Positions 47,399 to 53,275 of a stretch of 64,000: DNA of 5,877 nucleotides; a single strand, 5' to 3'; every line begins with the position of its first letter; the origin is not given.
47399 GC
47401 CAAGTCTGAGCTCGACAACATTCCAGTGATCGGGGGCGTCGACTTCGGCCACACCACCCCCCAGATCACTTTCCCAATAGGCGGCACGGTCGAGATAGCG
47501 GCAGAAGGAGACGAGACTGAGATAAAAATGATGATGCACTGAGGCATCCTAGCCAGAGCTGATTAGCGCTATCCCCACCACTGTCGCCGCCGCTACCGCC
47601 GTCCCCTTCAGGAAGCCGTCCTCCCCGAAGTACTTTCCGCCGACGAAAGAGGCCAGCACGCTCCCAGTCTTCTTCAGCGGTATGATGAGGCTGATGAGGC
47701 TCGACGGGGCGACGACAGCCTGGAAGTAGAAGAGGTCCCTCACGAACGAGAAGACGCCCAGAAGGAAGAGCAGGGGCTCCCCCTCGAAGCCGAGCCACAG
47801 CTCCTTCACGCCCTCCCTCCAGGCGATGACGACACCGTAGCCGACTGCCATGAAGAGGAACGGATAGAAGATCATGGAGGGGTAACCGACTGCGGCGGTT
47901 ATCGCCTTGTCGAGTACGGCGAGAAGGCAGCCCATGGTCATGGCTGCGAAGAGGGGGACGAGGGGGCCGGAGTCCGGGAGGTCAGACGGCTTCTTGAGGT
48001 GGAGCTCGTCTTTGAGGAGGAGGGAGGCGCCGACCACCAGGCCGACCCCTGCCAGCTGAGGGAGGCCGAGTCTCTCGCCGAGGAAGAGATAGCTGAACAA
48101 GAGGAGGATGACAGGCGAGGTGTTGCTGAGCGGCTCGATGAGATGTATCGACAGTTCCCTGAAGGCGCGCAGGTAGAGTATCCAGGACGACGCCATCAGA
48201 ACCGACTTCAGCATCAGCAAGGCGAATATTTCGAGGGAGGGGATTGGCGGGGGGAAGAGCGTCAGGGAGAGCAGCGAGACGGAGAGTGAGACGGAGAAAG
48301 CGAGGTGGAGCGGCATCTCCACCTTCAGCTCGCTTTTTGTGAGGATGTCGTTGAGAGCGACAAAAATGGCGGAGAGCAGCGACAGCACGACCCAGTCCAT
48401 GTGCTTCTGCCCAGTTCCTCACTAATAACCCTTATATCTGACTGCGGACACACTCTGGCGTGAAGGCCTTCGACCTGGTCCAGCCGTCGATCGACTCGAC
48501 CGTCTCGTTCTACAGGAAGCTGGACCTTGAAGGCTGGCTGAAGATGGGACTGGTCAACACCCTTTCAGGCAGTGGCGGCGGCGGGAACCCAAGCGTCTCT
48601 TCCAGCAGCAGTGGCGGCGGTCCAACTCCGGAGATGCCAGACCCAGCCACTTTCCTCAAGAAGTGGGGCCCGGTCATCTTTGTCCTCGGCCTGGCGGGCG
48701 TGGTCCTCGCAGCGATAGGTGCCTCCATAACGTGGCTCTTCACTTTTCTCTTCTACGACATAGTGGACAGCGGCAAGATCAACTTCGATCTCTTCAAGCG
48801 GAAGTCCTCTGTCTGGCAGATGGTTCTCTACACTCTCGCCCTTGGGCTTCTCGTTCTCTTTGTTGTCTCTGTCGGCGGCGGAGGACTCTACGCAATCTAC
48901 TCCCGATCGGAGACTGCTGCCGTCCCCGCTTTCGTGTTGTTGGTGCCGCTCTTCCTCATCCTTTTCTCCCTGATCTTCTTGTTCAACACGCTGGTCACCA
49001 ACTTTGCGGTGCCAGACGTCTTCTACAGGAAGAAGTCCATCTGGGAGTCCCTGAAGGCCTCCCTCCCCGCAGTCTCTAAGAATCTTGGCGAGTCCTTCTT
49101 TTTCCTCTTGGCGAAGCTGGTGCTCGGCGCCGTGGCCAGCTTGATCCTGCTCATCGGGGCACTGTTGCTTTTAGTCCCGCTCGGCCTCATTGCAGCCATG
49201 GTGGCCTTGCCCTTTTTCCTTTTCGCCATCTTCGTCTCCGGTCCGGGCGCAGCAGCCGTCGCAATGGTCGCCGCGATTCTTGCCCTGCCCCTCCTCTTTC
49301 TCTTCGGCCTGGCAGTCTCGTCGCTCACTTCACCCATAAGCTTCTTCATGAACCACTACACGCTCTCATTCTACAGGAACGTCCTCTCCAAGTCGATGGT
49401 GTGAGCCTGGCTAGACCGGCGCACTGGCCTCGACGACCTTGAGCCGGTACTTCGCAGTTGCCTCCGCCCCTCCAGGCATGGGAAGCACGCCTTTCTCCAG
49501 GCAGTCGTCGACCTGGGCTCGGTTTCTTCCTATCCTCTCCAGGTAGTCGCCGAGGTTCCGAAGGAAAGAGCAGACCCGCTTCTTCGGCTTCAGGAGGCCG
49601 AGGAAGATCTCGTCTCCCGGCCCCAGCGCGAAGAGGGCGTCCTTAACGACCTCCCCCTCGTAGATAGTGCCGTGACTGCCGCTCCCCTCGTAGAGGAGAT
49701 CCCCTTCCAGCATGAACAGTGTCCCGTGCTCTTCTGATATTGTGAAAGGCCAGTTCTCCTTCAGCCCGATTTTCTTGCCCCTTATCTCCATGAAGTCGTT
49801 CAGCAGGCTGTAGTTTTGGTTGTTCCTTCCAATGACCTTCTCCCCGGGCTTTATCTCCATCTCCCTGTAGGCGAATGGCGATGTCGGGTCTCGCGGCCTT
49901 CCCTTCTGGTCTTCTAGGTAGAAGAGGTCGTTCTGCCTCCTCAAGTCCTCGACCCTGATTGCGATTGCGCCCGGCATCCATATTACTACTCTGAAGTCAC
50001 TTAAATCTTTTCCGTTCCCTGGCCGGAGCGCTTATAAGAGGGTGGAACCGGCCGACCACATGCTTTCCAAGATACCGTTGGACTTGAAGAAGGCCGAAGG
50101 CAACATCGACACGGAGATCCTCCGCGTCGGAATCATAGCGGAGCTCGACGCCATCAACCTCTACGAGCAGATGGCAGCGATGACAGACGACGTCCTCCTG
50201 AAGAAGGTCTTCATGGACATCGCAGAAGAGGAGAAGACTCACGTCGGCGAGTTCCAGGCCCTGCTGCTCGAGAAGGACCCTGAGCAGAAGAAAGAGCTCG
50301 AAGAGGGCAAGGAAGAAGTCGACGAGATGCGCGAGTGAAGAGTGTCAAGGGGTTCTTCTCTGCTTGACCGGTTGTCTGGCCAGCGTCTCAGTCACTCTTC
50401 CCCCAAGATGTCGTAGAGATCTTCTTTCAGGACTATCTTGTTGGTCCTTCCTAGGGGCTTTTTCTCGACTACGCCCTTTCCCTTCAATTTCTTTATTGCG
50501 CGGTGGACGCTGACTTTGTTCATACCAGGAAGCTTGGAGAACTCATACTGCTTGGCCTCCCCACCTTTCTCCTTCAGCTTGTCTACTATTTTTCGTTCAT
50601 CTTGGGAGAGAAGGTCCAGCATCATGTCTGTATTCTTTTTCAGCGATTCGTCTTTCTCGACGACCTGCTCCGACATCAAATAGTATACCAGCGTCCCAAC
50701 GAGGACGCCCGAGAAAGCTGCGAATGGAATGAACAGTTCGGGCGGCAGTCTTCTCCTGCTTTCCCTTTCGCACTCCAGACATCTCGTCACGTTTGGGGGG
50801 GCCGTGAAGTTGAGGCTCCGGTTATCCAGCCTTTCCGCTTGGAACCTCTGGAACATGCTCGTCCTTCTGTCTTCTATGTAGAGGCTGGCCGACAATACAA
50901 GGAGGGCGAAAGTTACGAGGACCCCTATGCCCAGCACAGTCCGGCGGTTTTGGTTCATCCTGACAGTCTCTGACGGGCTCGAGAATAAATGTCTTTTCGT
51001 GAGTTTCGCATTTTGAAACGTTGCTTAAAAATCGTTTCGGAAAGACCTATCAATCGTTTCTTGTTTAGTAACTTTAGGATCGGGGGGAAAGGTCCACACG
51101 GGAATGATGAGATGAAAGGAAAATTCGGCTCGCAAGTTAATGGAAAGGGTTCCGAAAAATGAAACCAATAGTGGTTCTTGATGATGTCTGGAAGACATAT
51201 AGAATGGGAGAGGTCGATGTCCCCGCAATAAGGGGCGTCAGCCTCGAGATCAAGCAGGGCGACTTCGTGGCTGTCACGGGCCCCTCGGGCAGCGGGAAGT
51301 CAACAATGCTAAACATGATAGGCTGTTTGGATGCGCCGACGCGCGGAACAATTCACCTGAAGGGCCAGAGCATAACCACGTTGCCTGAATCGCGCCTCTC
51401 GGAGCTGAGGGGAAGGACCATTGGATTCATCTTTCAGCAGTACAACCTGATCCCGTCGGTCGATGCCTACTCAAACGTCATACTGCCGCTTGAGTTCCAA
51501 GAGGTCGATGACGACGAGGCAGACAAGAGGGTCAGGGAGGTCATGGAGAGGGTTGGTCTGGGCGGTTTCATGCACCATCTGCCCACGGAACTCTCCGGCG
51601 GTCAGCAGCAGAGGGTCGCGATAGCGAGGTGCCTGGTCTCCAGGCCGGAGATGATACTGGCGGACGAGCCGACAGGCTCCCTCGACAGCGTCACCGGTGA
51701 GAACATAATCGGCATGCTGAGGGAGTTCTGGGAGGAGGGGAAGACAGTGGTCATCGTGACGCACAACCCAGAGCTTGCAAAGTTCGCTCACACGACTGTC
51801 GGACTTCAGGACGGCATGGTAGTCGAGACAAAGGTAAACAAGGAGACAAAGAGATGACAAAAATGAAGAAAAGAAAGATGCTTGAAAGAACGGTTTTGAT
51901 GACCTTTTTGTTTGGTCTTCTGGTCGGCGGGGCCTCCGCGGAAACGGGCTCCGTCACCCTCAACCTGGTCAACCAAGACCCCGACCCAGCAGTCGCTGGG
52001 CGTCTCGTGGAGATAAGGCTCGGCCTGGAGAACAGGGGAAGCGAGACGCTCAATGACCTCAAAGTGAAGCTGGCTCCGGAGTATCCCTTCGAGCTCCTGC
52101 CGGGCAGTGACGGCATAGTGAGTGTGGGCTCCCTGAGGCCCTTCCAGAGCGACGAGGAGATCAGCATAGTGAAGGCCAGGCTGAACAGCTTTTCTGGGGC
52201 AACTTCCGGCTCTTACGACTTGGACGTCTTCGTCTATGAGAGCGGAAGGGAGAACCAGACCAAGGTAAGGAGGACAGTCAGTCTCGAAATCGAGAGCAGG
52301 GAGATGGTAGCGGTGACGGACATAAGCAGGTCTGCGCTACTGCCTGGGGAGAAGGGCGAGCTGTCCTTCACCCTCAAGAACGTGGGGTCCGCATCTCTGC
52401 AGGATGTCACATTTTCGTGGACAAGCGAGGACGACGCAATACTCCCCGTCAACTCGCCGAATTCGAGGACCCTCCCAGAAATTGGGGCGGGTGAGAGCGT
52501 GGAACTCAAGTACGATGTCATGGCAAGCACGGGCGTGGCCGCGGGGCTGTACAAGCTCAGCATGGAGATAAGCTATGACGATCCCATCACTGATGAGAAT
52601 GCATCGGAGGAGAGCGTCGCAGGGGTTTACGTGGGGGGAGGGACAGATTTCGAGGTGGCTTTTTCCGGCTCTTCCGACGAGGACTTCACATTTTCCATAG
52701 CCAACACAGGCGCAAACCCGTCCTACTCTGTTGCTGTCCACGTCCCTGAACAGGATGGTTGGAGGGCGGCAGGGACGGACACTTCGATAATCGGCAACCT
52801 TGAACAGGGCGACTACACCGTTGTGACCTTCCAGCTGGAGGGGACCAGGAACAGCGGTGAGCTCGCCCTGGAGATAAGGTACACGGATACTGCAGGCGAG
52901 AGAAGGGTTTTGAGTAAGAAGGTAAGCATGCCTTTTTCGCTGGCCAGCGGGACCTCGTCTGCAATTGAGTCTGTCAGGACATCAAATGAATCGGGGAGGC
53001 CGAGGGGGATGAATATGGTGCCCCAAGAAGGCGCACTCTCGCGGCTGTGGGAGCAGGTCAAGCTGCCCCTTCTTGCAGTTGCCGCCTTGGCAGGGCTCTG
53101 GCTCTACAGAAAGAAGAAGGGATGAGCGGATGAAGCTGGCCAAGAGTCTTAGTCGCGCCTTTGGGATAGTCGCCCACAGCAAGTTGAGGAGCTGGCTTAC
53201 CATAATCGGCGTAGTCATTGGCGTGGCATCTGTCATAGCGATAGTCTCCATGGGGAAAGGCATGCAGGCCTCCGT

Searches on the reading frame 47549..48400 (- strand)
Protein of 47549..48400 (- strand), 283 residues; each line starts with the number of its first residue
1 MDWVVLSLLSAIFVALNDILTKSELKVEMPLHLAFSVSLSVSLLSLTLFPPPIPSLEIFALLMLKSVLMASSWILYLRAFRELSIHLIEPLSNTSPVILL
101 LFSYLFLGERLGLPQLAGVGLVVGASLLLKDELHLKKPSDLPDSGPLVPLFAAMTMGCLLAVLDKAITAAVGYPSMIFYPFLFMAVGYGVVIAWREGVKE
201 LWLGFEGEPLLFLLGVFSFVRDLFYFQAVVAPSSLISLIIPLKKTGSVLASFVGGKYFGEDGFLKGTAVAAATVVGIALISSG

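Call 70: search_protein_families(library=pfam, proteins=[window:47549-48400:-], max_evalue=0.001)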
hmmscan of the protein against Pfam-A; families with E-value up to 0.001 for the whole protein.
window:47549-48400:- (283 aa): 1 family
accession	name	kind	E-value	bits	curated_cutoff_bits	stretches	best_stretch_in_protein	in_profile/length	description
PF00892.27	EamA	-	1.4e-14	54.9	28.2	1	3-129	3-133/135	EamA-like transporter family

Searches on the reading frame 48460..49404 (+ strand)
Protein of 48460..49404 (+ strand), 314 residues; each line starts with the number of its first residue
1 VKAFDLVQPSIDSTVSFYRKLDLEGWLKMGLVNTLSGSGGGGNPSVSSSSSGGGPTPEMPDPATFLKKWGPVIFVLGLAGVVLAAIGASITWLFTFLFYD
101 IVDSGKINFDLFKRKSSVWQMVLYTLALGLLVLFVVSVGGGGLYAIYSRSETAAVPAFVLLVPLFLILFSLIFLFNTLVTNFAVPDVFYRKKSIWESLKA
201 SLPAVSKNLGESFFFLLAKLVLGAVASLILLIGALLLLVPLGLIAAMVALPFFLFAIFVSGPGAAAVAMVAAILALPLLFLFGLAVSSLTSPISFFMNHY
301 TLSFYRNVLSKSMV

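Call 70: search_protein_families(library=pfam, proteins=[window:48460-49404:+], max_evalue=0.001)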
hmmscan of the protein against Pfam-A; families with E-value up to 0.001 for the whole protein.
window:48460-49404:+ (314 aa): 1 family
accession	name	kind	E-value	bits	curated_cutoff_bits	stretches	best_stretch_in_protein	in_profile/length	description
PF24400.1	DUF7544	-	2.7e-29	102.8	27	1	1-307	1-294/302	Family of unknown function (DUF7544)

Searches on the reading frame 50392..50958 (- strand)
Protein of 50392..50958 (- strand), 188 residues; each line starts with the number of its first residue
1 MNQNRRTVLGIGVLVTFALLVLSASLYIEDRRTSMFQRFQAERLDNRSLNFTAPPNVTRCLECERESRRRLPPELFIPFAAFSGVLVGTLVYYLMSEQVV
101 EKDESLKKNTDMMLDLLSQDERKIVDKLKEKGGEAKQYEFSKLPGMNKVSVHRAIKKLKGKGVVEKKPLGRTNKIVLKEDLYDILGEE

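Call 70: search_protein_families(library=pfam, proteins=[window:50392-50958:-], max_evalue=0.001)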
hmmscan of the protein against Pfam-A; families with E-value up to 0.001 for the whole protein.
window:50392-50958:- (188 aa): 2 families
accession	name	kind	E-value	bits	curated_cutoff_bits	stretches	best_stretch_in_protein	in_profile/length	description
PF24034.1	DUF7343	-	4.5e-09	36.5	27.6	1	118-177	2-61/62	Domain of unknown function (DUF7343)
PF25212.1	HVO_A0114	-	0.0004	20.6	27.6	1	109-179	12-81/84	HVO_A0114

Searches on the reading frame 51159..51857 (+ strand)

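Call 70: search_protein_families(library=pfam, proteins=[window:51159-51857:+], max_evalue=0.001)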
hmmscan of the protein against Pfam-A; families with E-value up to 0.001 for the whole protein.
window:51159-51857:+ (232 aa): 4 families
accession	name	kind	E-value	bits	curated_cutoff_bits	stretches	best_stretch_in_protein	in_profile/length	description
PF00005.33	ABC_tran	-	3.5e-35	122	25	1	25-172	2-136/137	ABC transporter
PF02463.25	SMC_N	-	2.8e-06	27.4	40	1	35-217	25-212/220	RecF/RecN/SMC N terminal domain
PF13304.12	AAA_21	-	3.7e-05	24.4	27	0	143-206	236-302/304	AAA domain, putative AbiEii toxin, Type IV TA system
PF13555.12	AAA_29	-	5.3e-05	23.3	27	1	27-52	15-40/61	P-loop containing region of AAA domain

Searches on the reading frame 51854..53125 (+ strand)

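Call 17: search_protein_families(library=pfam, proteins=[window:51854-53125:+], max_evalue=0.01)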
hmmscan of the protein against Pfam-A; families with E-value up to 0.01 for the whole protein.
window:51854-53125:+ (423 aa): 2 families
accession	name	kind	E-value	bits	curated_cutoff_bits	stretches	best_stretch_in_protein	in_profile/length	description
PF10633.15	NPCBM_assoc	-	4.8e-12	46.3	24.4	1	164-241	3-77/78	NPCBM-associated, NEW3 domain of alpha-galactosidase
PF07705.17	CARDB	-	3.6e-10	40.4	22.7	1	155-251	8-95/101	CARDB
